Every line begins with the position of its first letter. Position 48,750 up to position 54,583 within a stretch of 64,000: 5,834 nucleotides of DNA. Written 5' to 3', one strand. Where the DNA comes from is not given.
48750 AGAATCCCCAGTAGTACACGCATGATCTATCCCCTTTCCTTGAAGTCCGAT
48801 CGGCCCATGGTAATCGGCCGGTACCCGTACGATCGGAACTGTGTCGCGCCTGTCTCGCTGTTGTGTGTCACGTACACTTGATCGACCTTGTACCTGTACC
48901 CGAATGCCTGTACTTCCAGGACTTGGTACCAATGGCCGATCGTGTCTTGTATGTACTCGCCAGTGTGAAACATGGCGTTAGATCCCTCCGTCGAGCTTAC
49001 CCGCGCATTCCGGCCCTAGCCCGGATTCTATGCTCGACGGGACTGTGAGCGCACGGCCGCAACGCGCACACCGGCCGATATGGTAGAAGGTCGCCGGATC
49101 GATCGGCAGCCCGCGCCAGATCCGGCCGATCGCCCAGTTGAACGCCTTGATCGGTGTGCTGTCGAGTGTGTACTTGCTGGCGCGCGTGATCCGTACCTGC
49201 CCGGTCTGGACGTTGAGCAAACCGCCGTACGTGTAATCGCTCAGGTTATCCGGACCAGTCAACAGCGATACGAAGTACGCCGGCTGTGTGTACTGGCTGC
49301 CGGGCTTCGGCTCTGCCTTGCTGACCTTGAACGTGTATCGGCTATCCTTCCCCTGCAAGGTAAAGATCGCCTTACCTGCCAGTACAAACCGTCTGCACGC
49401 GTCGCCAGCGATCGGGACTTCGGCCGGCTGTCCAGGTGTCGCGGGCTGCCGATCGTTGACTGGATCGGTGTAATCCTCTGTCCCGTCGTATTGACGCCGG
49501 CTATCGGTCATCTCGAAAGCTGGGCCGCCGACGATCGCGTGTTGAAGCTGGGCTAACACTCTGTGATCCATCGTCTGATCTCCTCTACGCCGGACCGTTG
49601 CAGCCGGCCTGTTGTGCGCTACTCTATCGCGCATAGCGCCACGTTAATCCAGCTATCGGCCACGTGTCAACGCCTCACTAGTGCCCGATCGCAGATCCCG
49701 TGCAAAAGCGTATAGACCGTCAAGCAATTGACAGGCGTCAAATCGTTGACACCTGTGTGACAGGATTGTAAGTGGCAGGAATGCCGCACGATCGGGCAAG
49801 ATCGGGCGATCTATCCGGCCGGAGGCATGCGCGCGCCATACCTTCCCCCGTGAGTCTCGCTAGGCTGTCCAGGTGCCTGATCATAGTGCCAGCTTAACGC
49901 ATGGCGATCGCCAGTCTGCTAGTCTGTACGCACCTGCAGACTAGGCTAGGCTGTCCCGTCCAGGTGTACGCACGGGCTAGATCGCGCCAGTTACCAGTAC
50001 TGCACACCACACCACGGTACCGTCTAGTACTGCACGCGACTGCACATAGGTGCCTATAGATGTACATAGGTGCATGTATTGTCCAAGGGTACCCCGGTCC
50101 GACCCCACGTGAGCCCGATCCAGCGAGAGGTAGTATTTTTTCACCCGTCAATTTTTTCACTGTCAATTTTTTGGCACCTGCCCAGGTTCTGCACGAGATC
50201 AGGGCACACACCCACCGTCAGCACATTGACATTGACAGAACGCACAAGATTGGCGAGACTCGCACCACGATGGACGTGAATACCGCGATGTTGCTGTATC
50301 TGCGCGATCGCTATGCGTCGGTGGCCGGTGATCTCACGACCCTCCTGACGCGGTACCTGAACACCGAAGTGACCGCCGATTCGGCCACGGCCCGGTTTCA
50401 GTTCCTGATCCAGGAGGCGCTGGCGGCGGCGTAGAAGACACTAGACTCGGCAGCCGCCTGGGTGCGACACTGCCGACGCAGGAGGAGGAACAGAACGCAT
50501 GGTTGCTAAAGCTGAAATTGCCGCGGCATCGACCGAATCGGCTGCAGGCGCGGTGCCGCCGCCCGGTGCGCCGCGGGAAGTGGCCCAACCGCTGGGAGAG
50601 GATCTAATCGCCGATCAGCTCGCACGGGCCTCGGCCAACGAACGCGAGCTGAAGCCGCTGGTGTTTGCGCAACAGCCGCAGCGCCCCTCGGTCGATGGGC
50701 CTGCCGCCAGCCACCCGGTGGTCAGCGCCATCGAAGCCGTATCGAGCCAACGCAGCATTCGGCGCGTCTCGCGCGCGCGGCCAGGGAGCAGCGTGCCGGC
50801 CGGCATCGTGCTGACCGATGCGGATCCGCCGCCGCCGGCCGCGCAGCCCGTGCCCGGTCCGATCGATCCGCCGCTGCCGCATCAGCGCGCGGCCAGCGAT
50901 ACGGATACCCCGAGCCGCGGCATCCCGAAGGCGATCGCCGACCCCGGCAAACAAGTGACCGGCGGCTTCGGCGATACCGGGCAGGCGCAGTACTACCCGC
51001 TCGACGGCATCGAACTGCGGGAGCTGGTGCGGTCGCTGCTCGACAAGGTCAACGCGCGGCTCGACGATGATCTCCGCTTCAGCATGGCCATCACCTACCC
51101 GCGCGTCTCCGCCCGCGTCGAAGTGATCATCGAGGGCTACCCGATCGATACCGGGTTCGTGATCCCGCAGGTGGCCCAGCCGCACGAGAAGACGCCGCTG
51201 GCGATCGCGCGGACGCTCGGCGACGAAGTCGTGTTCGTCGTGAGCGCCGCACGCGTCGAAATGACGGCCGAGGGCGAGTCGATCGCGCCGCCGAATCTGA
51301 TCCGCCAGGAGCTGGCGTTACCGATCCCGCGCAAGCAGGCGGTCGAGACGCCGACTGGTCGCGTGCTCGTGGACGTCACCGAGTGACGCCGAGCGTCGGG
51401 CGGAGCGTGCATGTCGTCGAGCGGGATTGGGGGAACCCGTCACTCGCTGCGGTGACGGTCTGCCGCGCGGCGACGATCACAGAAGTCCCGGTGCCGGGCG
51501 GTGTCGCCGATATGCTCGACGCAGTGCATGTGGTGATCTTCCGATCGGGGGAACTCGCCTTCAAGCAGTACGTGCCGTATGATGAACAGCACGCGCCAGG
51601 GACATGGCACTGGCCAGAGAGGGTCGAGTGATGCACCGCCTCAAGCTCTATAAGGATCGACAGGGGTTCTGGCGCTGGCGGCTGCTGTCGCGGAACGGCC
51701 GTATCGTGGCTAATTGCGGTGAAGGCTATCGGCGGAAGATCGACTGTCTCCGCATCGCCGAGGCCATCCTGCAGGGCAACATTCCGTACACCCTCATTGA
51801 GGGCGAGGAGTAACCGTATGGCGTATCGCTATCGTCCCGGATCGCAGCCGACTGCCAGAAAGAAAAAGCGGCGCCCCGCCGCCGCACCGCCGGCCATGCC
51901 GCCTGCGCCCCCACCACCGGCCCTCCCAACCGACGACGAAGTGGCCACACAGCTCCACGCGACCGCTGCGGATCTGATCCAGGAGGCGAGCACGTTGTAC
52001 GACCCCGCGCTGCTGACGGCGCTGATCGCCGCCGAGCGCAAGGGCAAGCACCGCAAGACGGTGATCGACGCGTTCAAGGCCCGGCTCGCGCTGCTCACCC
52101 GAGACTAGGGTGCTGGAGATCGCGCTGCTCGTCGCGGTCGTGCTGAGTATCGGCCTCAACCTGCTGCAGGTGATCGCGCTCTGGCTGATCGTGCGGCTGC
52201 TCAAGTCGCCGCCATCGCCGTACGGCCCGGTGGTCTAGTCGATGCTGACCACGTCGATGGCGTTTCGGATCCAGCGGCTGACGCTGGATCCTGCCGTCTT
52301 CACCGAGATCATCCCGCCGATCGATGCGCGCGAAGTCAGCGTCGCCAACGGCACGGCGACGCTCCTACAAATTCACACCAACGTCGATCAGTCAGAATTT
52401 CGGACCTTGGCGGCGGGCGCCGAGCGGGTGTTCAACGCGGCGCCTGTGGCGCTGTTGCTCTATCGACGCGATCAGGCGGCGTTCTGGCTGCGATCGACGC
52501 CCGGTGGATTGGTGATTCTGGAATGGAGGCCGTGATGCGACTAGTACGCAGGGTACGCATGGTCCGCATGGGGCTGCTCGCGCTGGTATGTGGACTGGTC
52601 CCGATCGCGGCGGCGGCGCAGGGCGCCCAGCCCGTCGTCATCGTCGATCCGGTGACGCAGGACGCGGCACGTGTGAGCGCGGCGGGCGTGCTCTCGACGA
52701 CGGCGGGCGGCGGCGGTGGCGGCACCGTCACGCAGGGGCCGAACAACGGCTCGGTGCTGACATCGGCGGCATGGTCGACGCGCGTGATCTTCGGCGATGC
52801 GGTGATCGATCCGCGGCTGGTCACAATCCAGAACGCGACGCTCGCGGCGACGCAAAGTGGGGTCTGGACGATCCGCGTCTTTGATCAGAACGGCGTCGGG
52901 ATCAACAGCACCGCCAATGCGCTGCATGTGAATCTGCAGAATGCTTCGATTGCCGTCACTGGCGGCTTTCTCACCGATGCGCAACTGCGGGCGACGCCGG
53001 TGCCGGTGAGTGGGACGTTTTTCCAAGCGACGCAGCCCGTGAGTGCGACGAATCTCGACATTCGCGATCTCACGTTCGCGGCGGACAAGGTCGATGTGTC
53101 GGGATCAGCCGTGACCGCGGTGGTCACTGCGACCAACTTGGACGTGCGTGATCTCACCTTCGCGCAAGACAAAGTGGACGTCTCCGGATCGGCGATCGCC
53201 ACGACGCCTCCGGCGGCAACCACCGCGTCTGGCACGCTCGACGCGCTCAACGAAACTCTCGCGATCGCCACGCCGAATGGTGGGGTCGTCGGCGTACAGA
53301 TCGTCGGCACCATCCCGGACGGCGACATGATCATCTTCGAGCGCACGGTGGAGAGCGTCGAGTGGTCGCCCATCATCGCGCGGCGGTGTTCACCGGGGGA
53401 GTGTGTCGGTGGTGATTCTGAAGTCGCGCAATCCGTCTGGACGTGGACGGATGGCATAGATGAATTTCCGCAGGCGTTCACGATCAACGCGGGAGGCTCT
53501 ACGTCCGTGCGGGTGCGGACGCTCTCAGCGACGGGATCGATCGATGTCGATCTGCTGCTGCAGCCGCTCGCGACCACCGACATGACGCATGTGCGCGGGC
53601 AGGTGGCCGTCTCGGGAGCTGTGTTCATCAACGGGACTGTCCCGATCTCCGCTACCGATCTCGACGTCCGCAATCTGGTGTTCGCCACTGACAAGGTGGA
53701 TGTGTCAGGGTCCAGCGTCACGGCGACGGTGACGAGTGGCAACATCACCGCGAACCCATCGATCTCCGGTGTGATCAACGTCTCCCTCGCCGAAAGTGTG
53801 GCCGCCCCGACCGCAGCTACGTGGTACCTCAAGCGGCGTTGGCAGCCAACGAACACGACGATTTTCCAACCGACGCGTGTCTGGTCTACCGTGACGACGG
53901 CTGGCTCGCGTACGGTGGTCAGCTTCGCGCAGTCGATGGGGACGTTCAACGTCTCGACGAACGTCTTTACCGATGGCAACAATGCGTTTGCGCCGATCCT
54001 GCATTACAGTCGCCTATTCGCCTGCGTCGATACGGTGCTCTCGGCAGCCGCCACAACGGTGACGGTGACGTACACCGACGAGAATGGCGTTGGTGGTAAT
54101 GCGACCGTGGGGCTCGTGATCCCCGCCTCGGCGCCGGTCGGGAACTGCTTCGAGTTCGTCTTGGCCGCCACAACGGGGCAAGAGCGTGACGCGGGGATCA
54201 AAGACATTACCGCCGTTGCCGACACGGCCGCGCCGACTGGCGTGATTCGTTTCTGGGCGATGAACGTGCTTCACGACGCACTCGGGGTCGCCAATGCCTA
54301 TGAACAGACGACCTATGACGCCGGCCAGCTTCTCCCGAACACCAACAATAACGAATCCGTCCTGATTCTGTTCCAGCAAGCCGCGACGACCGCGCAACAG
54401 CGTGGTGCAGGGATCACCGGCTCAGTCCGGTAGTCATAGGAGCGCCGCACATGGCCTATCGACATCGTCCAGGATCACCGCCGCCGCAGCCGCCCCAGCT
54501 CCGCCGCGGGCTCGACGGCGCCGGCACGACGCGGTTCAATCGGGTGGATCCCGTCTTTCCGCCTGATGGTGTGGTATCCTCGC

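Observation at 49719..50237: Inverted -35-box operators (GTCAA-N4-TTGAC) at all main promoters: candidate sigma4-read regulatory system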

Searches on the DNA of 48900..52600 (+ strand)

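Call 6: search_dna_similar(query=window:48900-52600:+, collection=phages, mode=distant, max_rows=25)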
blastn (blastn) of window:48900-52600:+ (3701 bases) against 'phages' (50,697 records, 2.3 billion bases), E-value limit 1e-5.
No match.

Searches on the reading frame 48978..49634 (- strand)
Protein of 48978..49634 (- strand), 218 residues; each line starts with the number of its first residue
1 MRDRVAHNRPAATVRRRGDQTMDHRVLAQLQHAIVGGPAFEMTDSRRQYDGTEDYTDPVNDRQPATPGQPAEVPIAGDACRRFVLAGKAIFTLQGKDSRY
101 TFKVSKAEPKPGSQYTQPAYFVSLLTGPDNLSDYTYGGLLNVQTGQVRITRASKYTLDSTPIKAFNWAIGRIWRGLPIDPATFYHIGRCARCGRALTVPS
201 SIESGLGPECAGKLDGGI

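Call 12: search_protein_families(library=pfam, max_evalue=0.01, proteins=[window:48978-49634:-])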
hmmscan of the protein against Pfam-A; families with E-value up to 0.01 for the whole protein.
window:48978-49634:- (218 aa): 1 family
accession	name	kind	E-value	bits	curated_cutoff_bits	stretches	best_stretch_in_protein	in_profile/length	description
PF19474.4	DUF6011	-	2.2e-15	56.3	26.6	1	180-214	2-36/37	Family of unknown function (DUF6011)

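Call 13: search_protein_families(library=phrogs, max_evalue=0.001, proteins=[window:48978-49634:-])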
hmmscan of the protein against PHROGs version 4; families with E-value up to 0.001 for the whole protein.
window:48978-49634:- (218 aa): 5 families
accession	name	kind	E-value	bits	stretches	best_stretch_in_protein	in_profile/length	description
phrog_20259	-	unknown function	5.5e-34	118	1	79-213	10-136/140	-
phrog_636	-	unknown function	2.1e-07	32.4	1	185-215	203-233/254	-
phrog_4046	-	unknown function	8.1e-06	26.5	1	186-214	271-299/301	-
phrog_25989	-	unknown function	8.6e-06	26.9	1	188-214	4-30/70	-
phrog_6032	-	unknown function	2.3e-05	25.3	1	186-213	246-273/296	-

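Call 34: find_related_loci(query=window:48978-49559:-, collection=viral_contigs, flank=6000)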
Query window:48978-49559:- (193 aa) in viral_contigs; peptide patterns used: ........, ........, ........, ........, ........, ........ (x = any residue, [..] = any of these).
7 stretches matched a pattern, but none encodes a relative of the query by tblastn (E <= 1e-3).

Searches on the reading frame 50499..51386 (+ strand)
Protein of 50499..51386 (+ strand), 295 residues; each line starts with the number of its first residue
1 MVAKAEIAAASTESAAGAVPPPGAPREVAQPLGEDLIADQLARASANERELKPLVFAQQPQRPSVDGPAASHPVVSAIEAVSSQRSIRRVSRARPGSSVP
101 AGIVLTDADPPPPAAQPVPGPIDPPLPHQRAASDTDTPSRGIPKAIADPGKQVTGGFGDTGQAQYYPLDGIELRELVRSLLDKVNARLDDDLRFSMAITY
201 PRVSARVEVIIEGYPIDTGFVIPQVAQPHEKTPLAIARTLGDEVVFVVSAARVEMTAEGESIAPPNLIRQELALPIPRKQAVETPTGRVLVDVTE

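Call 12: search_protein_families(library=pfam, max_evalue=0.01, proteins=[window:50499-51386:+])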
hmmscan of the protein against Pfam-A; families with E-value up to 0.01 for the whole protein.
window:50499-51386:+ (295 aa): 0 families

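Call 13: search_protein_families(library=phrogs, max_evalue=0.001, proteins=[window:50499-51386:+])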
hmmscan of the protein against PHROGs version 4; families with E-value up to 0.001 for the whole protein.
window:50499-51386:+ (295 aa): 0 families

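Call 33: find_related_loci(query=window:50553-51386:+, collection=viral_contigs, flank=6000)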
Query window:50553-51386:+ (277 aa) in viral_contigs; peptide patterns used: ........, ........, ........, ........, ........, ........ (x = any residue, [..] = any of these).
14 stretches matched a pattern, but none encodes a relative of the query by tblastn (E <= 1e-3).

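Call 82: find_homologous_proteins(query=window:50553-51386:+)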
Query window:50553-51386:+ (277 aa): 180 proteins with E <= 0.001 among 3980 candidates; the best 120 are listed.
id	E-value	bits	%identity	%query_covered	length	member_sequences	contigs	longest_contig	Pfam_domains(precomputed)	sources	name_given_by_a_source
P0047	1.2e-168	577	99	100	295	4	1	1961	-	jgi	-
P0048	1.6e-123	429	78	100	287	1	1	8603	-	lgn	-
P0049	1.1e-115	404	73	100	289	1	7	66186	-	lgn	-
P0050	4.7e-113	395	71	100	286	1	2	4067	-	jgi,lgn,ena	jgi:hypothetical protein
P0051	4.9e-113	395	71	100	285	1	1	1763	-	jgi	jgi:hypothetical protein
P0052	8.5e-112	391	68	100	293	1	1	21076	-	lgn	-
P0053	2.4e-109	383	69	100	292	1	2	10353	-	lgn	-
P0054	2.9e-108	379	67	99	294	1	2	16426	-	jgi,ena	-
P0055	1.4e-93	331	61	100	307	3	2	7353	-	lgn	-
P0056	1.3e-86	308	58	97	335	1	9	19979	-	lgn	-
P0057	3.0e-86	307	56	99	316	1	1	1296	-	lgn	-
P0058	2.4e-82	294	55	98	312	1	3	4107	-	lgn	-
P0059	1.9e-81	292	55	97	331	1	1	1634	-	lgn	-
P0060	5.8e-81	290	56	97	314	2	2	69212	-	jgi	jgi:hypothetical protein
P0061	9.8e-79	283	52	99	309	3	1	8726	-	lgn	-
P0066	3.2e-73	265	54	99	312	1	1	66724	-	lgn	-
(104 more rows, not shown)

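Call 84: find_encoding_contigs(protein=P0049, flank=10000, max_places=1)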
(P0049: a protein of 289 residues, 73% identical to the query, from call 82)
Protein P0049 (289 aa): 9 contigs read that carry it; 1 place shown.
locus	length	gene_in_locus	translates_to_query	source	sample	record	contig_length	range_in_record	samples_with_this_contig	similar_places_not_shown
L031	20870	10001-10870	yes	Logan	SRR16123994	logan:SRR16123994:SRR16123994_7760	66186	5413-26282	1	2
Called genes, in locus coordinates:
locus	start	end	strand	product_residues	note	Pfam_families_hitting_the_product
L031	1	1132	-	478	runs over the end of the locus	-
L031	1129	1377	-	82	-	-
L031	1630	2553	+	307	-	PF13481:AAA_25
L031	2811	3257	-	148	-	-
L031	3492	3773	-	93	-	-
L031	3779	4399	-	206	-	-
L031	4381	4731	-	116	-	-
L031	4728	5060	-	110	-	-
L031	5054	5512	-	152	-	-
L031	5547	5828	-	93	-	-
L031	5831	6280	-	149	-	-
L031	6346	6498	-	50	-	-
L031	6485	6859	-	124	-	-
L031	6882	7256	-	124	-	-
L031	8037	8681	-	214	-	PF19474:DUF6011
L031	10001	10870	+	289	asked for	-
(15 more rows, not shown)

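Call 85: find_encoding_contigs(protein=P0060, flank=10000, max_places=1)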
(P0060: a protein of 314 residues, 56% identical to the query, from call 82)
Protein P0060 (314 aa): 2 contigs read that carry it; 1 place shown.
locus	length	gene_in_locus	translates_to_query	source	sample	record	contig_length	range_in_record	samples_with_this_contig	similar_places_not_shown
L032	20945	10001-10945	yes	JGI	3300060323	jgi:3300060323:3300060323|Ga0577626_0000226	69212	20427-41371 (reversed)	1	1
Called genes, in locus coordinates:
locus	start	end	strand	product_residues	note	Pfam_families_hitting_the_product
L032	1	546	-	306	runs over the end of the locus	-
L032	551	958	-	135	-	-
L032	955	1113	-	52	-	-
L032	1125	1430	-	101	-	-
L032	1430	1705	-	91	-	-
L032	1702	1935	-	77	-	-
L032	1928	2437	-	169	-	-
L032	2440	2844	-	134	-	-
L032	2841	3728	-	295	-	PF12083:DUF3560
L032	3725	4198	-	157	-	-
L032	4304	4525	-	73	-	-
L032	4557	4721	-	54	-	-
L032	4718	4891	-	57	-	-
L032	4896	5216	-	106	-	-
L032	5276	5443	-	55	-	-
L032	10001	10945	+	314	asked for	-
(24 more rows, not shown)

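Call 86: find_encoding_contigs(protein=P0066, flank=10000, max_places=1)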
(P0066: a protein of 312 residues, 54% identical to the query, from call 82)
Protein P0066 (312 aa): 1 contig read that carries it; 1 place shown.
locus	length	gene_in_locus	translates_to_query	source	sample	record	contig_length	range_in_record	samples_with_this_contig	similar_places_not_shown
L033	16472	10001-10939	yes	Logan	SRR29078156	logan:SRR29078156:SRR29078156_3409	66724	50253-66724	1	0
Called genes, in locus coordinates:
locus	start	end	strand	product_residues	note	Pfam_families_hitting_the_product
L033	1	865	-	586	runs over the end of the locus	-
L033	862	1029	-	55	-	-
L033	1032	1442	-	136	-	-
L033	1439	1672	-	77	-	-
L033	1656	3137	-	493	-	-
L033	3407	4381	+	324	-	PF13481:AAA_25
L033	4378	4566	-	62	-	-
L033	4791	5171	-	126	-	-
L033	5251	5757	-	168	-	-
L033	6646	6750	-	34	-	-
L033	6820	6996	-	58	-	-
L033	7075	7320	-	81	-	-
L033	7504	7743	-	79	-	-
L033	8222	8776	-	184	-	PF19474:DUF6011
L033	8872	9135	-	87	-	-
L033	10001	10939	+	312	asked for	-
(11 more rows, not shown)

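Call 101: find_encoding_contigs(protein=P0050, flank=4000, max_places=3)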
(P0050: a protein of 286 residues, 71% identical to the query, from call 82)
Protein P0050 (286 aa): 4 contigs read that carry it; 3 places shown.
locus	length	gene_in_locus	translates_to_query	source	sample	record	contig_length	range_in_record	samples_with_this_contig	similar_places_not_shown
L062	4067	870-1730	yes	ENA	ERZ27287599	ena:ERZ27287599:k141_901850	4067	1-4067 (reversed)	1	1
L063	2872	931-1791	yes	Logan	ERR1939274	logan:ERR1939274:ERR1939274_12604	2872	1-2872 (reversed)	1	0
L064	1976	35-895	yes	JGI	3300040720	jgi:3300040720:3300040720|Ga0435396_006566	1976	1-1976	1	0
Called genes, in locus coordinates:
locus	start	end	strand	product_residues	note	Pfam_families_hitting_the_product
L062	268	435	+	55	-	-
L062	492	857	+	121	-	-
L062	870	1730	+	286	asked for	-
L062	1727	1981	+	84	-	-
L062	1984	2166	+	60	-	PF07411:DUF1508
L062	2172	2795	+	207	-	-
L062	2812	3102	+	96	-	-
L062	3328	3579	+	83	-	-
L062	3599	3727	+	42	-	-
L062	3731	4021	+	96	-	-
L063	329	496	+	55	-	-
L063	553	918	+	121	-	-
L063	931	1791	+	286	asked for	-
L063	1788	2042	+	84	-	-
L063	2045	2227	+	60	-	PF07411:DUF1508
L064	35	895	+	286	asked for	-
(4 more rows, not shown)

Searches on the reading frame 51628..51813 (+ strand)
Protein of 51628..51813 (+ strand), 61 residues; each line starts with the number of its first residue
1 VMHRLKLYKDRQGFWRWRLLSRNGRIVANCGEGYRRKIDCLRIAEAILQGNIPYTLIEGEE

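Call 73: search_protein_families(library=pfam, max_evalue=0.05, proteins=[window:51628-51813:+])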
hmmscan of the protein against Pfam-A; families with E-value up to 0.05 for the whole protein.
window:51628-51813:+ (61 aa): 1 family
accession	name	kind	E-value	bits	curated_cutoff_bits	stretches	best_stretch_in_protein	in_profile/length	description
PF07411.17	DUF1508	-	2.5e-08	34.1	22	1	10-46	1-36/48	Domain of unknown function (DUF1508)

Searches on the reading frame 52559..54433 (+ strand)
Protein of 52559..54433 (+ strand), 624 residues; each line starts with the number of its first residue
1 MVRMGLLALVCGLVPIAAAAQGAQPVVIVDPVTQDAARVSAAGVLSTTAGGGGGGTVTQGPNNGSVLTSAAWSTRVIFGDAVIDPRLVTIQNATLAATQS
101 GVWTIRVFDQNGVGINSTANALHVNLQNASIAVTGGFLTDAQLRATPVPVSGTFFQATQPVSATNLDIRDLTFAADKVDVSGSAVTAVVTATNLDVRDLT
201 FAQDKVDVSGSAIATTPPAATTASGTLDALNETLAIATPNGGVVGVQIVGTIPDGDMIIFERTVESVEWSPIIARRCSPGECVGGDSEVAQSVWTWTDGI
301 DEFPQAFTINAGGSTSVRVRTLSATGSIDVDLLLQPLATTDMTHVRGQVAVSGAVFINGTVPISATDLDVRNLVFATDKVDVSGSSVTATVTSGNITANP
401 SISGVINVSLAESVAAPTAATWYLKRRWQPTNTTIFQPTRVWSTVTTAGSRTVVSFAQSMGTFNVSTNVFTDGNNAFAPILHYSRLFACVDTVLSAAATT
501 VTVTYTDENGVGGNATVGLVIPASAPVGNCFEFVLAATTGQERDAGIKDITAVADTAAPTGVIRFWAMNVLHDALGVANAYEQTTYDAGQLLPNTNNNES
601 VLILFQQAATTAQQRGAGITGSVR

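Call 22: find_related_loci(query=window:52559-54433:+, collection=viral_contigs, flank=10000)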
Query window:52559-54433:+ (624 aa) in viral_contigs; peptide patterns used: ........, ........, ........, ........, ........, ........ (x = any residue, [..] = any of these).
8 stretches matched a pattern; 2 encode a relative of the query (tblastn E <= 1e-3); 2 distinct loci.
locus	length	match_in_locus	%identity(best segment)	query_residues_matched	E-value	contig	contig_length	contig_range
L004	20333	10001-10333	51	156-391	1e-13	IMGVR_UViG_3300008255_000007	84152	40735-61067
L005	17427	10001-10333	51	156-391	1e-13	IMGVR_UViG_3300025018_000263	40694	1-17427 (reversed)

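Call 73: search_protein_families(library=pfam, max_evalue=0.05, proteins=[window:52559-54433:+])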
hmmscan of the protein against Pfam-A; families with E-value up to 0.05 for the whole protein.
window:52559-54433:+ (624 aa): 0 families
